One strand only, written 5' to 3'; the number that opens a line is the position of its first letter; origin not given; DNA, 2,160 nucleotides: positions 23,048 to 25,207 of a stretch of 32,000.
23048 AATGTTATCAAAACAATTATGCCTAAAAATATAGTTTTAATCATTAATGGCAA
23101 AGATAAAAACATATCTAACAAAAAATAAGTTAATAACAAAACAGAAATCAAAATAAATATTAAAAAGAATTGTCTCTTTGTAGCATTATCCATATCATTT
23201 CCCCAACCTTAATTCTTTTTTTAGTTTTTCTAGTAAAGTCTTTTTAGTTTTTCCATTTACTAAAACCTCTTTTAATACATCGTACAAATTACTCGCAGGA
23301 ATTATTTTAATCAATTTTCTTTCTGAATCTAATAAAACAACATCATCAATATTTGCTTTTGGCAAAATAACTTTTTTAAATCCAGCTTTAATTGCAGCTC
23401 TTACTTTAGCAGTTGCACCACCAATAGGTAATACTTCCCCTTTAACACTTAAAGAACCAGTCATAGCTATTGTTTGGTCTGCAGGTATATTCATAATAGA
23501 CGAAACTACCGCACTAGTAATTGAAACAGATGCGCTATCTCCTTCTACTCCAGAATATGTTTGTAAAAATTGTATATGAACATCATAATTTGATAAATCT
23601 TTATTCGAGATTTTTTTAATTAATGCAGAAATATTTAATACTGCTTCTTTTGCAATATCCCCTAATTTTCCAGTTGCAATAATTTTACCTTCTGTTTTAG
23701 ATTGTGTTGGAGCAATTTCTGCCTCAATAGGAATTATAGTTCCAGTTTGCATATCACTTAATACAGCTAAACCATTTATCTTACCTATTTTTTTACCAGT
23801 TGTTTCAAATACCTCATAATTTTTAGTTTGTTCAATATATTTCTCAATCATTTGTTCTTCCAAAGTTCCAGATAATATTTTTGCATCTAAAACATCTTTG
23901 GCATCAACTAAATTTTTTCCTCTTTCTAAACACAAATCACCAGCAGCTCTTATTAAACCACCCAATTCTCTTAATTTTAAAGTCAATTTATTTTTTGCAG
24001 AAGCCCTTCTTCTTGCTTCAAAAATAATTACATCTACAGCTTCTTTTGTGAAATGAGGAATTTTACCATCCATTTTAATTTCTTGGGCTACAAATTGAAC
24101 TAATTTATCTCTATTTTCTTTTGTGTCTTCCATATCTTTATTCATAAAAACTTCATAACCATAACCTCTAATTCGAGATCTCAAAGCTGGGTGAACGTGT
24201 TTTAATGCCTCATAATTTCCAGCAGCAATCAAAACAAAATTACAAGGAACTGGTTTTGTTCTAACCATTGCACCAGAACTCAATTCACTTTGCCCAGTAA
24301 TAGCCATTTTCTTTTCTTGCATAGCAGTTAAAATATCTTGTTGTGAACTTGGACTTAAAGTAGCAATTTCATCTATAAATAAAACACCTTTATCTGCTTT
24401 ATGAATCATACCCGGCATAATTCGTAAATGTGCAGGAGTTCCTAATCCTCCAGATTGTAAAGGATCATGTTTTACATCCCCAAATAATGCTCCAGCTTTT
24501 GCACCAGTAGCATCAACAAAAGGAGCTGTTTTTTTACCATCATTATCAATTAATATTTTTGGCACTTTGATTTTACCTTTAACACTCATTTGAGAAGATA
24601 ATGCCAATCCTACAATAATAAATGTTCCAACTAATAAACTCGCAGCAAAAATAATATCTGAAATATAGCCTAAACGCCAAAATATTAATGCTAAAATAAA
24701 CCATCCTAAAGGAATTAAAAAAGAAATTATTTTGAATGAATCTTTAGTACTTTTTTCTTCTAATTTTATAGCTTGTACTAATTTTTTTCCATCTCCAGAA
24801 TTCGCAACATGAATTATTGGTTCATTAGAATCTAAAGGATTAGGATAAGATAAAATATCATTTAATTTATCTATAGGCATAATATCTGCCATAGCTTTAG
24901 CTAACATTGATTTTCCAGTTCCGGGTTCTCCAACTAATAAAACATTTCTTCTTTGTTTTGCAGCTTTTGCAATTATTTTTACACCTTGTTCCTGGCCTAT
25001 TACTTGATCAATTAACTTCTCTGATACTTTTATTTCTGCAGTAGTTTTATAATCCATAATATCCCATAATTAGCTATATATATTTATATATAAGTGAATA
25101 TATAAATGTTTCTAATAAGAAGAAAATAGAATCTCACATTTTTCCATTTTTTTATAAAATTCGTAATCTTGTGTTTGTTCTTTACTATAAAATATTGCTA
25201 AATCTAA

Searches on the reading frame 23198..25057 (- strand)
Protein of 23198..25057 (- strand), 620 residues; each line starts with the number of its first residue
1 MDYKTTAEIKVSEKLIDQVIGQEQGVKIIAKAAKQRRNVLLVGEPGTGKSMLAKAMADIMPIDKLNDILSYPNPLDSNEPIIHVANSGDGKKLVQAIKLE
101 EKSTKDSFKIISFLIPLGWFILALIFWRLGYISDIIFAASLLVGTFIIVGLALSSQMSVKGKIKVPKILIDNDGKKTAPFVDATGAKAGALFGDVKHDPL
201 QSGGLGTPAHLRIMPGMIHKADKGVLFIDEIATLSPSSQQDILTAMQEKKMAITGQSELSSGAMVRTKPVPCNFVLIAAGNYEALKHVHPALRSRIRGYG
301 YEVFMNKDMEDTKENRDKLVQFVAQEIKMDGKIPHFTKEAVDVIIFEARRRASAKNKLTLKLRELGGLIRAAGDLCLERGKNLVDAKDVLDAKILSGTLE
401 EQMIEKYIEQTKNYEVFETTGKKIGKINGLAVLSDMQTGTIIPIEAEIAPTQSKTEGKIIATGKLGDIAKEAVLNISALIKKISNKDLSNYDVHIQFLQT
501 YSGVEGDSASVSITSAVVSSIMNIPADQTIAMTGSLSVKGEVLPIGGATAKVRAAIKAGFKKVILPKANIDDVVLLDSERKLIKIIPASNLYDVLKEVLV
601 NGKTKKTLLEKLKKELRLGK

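Call 28: search_protein_families(library=pfam, proteins=[window:23198-25057:-], max_evalue=0.001)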
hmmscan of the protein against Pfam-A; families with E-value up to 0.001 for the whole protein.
window:23198-25057:- (620 aa): 16 families
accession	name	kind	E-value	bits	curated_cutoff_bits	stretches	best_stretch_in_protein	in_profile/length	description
PF05362.19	Lon_C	-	4.7e-31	108.4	21.1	1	400-600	3-204/205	Lon protease (S16) C-terminal proteolytic domain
PF01078.27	Mg_chelatase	-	9.7e-15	55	20.3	1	17-66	3-52/207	Magnesium chelatase, subunit ChlI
PF00158.32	Sigma54_activat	-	1.2e-14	54.8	20.2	2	215-258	86-129/168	Sigma-54 interaction domain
PF07728.20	AAA_5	-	1.3e-10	41.8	22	1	222-295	66-138/139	AAA domain (dynein-related subfamily)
PF00004.35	AAA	-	9.5e-10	39.5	21.2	0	39-60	1-22/131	ATPase family associated with various cellular activities (AAA)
PF00493.29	MCM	-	1.5e-08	34.4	23.3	0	180-254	86-153/224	MCM P-loop domain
PF14532.12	Sigma54_activ_2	-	2.1e-07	31.7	25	0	29-58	14-43/138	Sigma-54 interaction domain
PF13654.12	AAA_32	-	5.2e-07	30.2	21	1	177-287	2-117/133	LonB-like, AAA domain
PF20436.4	LonB_AAA-LID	-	5.2e-07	30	22.4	1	335-392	1-58/65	Archaeal LonB, AAA+ ATPase LID domain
PF05496.18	RuvB_N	-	6.2e-07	29.8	27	0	15-60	5-57/159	Holliday junction DNA helicase RuvB P-loop domain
PF13541.12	ChlI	-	8e-07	29.4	27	1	467-569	20-121/121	Subunit ChlI of Mg-chelatase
PF13401.12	AAA_22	-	2.5e-05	25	27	0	35-76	4-33/130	AAA domain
PF20030.5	bpMoxR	-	4.3e-05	23.1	27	1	11-60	6-55/205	MoxR domain in the MoxR-vWA-beta-propeller ternary systems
PF07726.17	AAA_3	-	5.6e-05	23.5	27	0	224-258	64-98/131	ATPase family associated with various cellular activities (AAA)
PF13191.12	AAA_16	-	0.0003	21.8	32.6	0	30-58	13-46/167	AAA ATPase domain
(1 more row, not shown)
